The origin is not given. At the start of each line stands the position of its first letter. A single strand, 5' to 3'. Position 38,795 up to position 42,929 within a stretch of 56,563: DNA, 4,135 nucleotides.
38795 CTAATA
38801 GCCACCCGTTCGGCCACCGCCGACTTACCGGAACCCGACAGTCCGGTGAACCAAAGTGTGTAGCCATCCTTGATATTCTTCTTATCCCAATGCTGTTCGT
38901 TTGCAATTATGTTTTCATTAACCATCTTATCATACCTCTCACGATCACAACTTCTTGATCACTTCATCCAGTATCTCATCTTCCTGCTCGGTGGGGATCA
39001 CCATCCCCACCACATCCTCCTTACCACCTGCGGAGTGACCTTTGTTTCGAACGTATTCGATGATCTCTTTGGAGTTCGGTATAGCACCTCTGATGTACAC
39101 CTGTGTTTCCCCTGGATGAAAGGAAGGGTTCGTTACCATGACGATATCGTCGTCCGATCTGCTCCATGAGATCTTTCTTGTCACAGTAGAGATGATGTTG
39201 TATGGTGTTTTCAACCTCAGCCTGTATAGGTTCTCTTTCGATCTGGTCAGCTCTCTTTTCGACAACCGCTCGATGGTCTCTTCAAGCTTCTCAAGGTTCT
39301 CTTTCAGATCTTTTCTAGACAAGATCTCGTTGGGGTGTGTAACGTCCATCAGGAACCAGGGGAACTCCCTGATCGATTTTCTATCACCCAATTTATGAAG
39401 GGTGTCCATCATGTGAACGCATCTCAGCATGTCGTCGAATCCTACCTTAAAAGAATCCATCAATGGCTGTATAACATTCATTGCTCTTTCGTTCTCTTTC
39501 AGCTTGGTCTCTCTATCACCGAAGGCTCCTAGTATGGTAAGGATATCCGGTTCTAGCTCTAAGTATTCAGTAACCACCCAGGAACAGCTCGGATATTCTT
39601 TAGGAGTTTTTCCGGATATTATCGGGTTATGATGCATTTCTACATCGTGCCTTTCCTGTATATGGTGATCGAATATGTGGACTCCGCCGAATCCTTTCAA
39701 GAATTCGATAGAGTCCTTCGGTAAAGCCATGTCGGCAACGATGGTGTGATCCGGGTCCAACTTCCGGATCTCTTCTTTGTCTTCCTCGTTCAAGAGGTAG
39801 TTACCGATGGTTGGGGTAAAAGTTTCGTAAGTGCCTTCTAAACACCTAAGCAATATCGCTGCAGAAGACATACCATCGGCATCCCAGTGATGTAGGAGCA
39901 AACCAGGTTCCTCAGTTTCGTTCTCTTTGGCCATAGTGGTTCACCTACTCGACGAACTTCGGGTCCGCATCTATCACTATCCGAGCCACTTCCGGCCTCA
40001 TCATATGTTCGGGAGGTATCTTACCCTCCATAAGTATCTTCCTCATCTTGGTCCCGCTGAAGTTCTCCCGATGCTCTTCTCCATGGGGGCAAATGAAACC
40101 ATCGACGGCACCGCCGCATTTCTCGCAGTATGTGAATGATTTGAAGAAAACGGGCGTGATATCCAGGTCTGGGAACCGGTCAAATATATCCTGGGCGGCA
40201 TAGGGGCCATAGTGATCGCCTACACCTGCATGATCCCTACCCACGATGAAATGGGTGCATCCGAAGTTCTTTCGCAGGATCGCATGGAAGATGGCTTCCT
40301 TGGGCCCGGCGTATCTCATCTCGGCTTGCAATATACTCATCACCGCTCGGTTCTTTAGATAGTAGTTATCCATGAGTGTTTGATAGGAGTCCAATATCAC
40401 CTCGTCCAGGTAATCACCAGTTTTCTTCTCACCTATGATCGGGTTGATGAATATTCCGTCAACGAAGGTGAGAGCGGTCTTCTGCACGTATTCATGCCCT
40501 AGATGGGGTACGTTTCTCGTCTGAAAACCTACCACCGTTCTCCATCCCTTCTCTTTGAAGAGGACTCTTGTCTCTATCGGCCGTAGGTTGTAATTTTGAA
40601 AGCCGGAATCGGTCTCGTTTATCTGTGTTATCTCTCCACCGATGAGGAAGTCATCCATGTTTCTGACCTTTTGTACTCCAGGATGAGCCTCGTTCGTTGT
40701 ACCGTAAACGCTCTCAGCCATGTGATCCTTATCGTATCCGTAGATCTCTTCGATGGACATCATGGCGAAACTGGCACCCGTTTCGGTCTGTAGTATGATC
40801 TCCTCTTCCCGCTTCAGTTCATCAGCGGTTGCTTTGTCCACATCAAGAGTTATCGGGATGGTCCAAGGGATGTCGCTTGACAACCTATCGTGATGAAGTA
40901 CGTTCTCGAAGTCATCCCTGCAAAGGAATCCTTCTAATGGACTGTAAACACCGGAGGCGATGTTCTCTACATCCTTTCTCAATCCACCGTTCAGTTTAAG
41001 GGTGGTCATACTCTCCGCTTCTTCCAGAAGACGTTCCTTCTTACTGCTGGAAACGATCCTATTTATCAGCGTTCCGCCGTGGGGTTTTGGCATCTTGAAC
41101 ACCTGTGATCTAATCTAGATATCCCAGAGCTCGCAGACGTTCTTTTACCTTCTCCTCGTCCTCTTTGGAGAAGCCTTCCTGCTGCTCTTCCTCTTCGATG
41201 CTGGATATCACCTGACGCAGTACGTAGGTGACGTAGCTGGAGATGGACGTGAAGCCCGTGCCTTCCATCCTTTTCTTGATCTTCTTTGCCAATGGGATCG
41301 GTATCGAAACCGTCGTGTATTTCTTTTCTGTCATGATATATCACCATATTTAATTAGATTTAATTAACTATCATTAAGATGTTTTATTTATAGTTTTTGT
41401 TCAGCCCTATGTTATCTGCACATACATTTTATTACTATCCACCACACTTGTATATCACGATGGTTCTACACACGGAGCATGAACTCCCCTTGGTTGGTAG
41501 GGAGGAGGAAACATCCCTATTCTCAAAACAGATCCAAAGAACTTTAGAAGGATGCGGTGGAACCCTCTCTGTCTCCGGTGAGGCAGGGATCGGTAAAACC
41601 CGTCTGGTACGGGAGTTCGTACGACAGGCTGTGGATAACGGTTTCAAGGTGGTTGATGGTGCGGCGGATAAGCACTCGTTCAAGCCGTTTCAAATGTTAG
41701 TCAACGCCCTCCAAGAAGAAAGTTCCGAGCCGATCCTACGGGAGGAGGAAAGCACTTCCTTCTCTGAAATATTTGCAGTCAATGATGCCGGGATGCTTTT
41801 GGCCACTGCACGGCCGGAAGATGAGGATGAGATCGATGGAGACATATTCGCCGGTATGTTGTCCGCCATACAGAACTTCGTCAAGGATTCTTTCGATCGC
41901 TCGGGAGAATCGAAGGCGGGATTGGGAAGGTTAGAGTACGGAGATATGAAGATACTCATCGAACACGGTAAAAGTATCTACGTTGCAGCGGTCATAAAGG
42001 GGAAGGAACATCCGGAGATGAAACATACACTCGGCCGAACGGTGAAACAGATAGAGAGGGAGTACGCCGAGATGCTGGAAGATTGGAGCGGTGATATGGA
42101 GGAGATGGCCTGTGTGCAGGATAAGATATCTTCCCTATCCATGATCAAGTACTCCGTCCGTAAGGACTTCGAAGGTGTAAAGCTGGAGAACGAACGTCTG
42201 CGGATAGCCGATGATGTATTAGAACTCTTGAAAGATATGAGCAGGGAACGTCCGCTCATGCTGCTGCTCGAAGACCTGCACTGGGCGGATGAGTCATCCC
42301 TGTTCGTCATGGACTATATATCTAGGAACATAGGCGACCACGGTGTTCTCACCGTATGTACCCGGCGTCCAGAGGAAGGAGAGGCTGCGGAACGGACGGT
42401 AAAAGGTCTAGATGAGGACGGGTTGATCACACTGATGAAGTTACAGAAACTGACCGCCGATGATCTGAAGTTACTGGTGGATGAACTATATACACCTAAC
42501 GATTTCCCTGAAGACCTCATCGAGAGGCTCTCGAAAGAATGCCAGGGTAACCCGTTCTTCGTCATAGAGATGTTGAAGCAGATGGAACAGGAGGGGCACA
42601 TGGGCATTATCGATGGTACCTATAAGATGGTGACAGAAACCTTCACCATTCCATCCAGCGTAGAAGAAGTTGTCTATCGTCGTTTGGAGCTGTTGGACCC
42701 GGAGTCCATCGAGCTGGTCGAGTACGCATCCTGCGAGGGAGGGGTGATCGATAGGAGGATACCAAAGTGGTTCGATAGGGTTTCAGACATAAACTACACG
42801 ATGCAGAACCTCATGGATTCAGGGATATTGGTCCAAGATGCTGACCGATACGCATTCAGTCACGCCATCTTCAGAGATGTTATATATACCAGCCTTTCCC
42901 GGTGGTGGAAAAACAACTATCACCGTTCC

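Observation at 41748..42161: Roadblock/longin-like module of about 125 aa inserted between Walker A and Walker B of an AAA_16-TPR ATPase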

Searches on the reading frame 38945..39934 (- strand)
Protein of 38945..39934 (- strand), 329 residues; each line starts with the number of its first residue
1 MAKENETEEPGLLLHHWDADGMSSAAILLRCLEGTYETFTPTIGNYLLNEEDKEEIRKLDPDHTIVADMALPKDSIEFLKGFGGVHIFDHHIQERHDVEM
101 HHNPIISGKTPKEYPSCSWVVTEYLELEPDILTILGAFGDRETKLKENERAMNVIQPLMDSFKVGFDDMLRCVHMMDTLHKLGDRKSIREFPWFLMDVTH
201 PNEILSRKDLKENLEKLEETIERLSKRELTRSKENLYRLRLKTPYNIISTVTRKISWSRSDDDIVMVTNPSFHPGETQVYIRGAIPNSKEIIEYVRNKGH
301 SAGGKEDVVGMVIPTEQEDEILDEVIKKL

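Call 20: search_protein_families(library=pfam, proteins=[window:38945-39934:-], max_evalue=0.01)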
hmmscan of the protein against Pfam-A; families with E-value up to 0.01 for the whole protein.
window:38945-39934:- (329 aa): 1 family
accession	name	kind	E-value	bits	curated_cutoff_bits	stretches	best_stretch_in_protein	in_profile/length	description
PF01368.27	DHH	-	5.6e-06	27.1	28.1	1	15-126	6-103/125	DHH family, N-terminal domain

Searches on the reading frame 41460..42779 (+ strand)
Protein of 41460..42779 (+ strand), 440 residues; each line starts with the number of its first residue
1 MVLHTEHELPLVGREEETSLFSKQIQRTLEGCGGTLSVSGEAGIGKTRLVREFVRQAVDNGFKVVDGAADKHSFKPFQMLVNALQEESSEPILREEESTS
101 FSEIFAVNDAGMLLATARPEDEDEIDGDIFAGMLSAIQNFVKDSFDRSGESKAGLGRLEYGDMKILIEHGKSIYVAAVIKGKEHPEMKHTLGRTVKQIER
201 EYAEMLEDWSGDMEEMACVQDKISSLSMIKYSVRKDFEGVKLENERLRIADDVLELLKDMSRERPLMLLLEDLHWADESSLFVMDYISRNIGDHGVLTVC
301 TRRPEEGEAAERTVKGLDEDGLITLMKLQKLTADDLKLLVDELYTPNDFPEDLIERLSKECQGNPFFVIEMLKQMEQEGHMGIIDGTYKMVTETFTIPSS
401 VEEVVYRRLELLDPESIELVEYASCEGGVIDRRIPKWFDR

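Call 47: predict_structure(alignment_id=A4)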
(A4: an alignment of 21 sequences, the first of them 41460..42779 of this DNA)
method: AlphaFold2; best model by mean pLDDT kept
length: 440 residues; sequences in the alignment: 21
mean_pLDDT: 85.1   pTM: 0.70
mean pLDDT of the five models: 85.1, 84.0, 83.2, 83.2, 82.7
residues with pLDDT >= 90: 202; 70-90: 190; 50-70: 38; < 50: 10
segments of 3 or more residues with pLDDT < 50: 1-6
pLDDT, mean of each block of 10 residues (from residue 1): 49 92 96 96 92 96 95 87 89 84 88 86 74 76 58 65 85 88 89 92 86 86 91 77 87 95 96 94 96 96 91 95 95 91 90 87 88 85 90 71 76 78 67 59
secondary structure, 60 per line:
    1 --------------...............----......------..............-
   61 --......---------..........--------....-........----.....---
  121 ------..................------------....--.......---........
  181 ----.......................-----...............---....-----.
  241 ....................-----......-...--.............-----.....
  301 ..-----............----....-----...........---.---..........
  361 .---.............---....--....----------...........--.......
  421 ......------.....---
elements in order: H15-29 E34-39 H46-59 E63-68 H78-87 E96-99 E101-108 E113-117 H127-144 E157-160 E163-169 E173-180 H185-207 H213-227 E231-234 H240-260 E266-271 H278-290 E296-302 H308-319 E324-327 H333-343 H351-361 H365-377 E381-384 E387-390 H401-411 H414-426 H433-437

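Call 50: fold_search(model_id=the predicted structure, library=pdb)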
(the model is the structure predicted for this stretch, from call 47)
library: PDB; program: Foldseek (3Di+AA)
matches with E <= 10: 1564; with E <= 0.001: 111
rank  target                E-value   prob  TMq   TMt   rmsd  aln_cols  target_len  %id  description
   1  8qyv_U                2.6e-08  1.00  0.32  0.31  22.4       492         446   12  SWR1-hexasome complex (released 2024-10-02)
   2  9cac_E                1.2e-07  1.00  0.31  0.32  18.0       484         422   11  Cryo-EM structure of the RuvBL lobe of the native human TIP60 complex (composite structure) (released 2025-06-18)
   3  6gej_V                2.5e-07  1.00  0.29  0.29  16.9       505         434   10  Chromatin remodeller-nucleosome complex at 3.6 A resolution. (released 2018-10-17)
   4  9c57_F                2.7e-07  1.00  0.31  0.31  20.5       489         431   11  Reconstituted P400 Subcomplex of the human TIP60 complex (released 2024-08-21)
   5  5oaf_D                2.8e-07  1.00  0.30  0.32  17.7       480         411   12  Human Rvb1/Rvb2 heterohexamer in INO80 complex (released 2017-12-13)
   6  7zi4_D                3.0e-07  1.00  0.31  0.31  18.2       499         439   13  Cryo-EM structure of the human INO80 complex bound to a WT nucleosome (released 2023-04-19)
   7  8qr1_L                3.0e-07  1.00  0.31  0.31  17.9       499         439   12  Cryo-EM structure of the human Tip60 complex (released 2024-08-07)
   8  7zi4_C                3.8e-07  1.00  0.31  0.31  18.3       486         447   11  Cryo-EM structure of the human INO80 complex bound to a WT nucleosome (released 2023-04-19)
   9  9ca7_J                4.0e-07  1.00  0.31  0.32  21.8       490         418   10  Cryo-EM structure of human SRCAP-nucleosome complex in the fully-engaged state (composite structure) (released 2025-06-18)
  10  6fhs_E                4.3e-07  1.00  0.32  0.32  22.9       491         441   12  CryoEM Structure of INO80core (released 2018-04-25)
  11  8x15_N                5.4e-07  1.00  0.34  0.36  21.1       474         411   13  Structure of nucleosome-bound SRCAP-C in the apo state (released 2024-03-06)
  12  9ca7_H                5.7e-07  1.00  0.31  0.32  20.8       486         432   12  Cryo-EM structure of human SRCAP-nucleosome complex in the fully-engaged state (composite structure) (released 2025-06-18)
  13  6igm_D                6.4e-07  1.00  0.32  0.35  17.9       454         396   12  Cryo-EM Structure of Human SRCAP Complex (released 2019-07-24)
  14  5oaf_C                7.2e-07  1.00  0.32  0.33  18.1       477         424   12  Human Rvb1/Rvb2 heterohexamer in INO80 complex (released 2017-12-13)
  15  9ca7_G                8.1e-07  1.00  0.31  0.31  18.3       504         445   10  Cryo-EM structure of human SRCAP-nucleosome complex in the fully-engaged state (composite structure) (released 2025-06-18)
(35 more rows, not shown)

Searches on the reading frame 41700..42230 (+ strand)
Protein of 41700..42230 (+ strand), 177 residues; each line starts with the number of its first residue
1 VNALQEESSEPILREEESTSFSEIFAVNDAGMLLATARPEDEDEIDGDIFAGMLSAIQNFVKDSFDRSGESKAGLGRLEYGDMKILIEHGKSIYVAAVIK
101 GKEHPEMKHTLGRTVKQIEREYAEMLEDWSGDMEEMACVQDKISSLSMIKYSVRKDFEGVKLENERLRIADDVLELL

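Call 13: search_protein_families(library=pfam, proteins=[window:41700-42230:+], max_evalue=1)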
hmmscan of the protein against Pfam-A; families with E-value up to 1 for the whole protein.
window:41700-42230:+ (177 aa): 0 families

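Call 15: find_homologous_proteins(query=window:41715-42176:+, max_evalue=0.01)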
Query seq(154 aa) (154 aa): 5 proteins with E <= 0.01 among 31 candidates.
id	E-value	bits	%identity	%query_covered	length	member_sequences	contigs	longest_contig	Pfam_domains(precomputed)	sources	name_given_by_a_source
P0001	1.9e-45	172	58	87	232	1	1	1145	PF13191.13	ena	-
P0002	3.6e-41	159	52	97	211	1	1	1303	-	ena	-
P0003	7.5e-32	128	56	71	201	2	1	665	PF13191.13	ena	-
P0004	2.6e-29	120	58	68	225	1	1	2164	PF10923.15,PF13191.13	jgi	jgi:hypothetical protein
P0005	3.0e-29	120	41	96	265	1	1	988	PF13191.13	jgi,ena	-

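Call 23: search_protein_families(library=ncbifam, proteins=[window:41700-42230:+], max_evalue=1)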
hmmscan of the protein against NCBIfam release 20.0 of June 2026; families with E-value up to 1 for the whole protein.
window:41700-42230:+ (177 aa): 0 families
